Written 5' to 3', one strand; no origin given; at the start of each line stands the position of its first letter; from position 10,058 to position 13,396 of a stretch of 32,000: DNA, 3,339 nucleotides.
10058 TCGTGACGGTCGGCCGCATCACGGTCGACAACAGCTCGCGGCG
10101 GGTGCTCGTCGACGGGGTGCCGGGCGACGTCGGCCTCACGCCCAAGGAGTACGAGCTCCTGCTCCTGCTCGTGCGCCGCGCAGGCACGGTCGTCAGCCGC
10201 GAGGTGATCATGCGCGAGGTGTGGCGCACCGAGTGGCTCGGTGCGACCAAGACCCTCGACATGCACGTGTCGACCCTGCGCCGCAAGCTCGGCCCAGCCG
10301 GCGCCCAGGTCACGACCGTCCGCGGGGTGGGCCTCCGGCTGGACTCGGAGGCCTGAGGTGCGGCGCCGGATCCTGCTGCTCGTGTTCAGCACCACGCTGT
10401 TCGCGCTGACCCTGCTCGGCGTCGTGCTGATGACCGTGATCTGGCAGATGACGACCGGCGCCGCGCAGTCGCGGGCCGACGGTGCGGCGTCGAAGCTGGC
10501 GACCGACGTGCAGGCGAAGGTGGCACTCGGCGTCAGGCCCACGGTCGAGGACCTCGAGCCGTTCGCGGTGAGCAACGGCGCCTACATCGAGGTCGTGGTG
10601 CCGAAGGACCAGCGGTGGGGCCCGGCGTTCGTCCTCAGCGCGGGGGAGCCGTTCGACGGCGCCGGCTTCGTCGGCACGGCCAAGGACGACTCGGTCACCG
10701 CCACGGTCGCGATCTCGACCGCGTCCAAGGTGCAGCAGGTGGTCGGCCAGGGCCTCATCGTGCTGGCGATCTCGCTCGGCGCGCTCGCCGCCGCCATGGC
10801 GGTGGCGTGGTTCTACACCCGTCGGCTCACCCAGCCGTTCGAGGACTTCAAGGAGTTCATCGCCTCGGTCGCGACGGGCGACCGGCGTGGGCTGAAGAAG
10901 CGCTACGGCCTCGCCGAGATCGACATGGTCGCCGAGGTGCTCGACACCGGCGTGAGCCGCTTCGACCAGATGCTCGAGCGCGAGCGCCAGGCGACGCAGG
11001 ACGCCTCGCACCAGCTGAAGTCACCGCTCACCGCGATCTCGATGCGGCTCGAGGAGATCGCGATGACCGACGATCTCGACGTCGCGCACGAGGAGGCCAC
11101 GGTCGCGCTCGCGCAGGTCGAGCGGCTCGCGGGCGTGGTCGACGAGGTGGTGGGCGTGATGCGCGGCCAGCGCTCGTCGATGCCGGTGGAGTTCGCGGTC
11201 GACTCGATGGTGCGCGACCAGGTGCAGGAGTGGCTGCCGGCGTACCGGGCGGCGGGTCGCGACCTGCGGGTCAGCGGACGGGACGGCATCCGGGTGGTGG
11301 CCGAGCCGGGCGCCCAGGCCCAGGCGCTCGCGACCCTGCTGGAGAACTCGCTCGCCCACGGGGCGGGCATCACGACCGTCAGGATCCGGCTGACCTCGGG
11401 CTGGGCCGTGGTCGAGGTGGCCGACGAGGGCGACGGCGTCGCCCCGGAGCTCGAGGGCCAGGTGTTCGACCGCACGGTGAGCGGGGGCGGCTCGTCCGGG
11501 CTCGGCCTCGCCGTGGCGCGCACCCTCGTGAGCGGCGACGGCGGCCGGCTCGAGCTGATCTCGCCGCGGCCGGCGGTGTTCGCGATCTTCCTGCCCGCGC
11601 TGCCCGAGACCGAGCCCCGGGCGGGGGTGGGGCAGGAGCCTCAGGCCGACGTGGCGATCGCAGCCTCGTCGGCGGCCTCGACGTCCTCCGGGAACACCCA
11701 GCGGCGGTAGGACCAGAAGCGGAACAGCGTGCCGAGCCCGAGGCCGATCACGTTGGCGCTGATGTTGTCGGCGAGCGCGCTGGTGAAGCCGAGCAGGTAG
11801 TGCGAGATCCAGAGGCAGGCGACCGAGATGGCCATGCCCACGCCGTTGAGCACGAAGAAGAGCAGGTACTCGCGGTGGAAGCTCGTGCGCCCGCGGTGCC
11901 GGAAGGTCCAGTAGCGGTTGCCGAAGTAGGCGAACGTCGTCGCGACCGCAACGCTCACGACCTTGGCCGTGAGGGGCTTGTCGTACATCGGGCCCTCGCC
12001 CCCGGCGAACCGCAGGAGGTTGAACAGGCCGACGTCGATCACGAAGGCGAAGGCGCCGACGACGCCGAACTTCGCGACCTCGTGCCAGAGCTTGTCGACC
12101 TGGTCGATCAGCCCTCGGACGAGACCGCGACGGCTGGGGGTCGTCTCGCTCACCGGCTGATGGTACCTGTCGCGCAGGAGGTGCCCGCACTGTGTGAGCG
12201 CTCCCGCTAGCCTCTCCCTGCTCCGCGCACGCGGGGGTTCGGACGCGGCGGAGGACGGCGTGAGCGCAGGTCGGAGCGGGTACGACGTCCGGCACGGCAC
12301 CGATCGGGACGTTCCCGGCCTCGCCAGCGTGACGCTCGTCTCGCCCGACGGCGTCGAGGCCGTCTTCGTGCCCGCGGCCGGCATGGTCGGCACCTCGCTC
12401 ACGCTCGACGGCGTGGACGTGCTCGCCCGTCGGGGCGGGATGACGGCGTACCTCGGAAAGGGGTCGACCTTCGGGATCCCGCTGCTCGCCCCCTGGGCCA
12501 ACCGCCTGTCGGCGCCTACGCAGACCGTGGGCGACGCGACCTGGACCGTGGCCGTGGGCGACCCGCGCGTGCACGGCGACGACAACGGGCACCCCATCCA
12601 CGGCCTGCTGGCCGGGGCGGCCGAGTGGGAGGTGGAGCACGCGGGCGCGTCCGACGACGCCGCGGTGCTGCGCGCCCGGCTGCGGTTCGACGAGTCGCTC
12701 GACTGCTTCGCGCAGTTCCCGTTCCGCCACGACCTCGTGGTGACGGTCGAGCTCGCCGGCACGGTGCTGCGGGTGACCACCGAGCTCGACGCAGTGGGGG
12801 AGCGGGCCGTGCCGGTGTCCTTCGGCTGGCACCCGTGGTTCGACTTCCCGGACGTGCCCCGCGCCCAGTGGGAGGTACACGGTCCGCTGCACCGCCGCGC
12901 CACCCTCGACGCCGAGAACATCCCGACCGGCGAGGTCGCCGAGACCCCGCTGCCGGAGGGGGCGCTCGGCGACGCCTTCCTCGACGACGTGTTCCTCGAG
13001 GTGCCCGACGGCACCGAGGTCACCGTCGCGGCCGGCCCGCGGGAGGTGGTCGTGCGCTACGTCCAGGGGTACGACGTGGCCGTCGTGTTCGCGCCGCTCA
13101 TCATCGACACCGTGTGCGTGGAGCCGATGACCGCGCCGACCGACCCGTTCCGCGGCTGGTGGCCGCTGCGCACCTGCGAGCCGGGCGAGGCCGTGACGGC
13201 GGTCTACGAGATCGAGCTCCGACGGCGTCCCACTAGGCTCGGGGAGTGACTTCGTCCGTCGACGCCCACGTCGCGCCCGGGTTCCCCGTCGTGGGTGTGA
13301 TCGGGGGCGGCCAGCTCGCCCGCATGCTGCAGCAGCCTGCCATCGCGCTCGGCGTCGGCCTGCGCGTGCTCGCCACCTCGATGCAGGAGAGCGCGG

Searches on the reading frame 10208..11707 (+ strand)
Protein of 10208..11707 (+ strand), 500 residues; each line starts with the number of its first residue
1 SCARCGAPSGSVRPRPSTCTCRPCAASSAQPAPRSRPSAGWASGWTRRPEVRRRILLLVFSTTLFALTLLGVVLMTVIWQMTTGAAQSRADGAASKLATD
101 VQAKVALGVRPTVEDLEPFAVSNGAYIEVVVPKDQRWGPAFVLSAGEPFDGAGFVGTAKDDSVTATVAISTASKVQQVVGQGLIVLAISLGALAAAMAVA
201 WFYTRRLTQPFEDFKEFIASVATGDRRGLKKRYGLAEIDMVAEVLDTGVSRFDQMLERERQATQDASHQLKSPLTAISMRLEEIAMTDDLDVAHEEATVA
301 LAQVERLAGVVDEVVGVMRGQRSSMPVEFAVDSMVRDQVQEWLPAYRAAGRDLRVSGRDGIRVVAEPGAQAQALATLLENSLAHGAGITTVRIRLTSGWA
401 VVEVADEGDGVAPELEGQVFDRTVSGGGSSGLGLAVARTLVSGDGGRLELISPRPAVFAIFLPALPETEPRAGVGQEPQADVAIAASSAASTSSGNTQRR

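Call 12: search_protein_families(library=pfam, proteins=[window:10208-11707:+], max_evalue=0.001)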
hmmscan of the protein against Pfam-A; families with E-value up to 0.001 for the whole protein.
window:10208-11707:+ (500 aa): 3 families
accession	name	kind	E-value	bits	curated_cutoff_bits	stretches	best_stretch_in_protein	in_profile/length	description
PF02518.31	HATPase_c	-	8.4e-12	46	26.4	1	372-463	8-108/111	Histidine kinase-, DNA gyrase B-, and HSP90-like ATPase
PF00512.31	HisKA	-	2.4e-06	27.9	26.9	1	260-314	3-57/66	His Kinase A (phospho-acceptor) domain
PF13581.12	HATPase_c_2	-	0.00068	20.1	27.4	0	383-441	45-109/127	Histidine kinase-like ATPase domain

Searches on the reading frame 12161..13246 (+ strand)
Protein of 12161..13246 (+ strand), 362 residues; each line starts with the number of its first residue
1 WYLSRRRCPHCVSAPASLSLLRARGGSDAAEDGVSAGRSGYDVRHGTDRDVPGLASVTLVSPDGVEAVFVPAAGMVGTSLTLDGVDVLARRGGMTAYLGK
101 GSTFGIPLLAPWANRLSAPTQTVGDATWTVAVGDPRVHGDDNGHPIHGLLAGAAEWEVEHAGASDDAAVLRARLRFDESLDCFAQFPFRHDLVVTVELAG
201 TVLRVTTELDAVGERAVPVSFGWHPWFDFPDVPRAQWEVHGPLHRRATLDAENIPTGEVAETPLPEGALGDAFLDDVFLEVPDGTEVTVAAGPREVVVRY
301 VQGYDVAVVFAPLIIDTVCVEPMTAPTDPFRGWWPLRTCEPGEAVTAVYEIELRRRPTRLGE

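Call 12: search_protein_families(library=pfam, proteins=[window:12161-13246:+], max_evalue=0.001)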
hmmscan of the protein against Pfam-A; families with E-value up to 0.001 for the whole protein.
window:12161-13246:+ (362 aa): 1 family
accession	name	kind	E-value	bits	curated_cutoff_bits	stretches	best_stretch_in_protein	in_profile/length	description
PF01263.26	Aldose_epim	-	1.2e-25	91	27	1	78-351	23-298/299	Aldose 1-epimerase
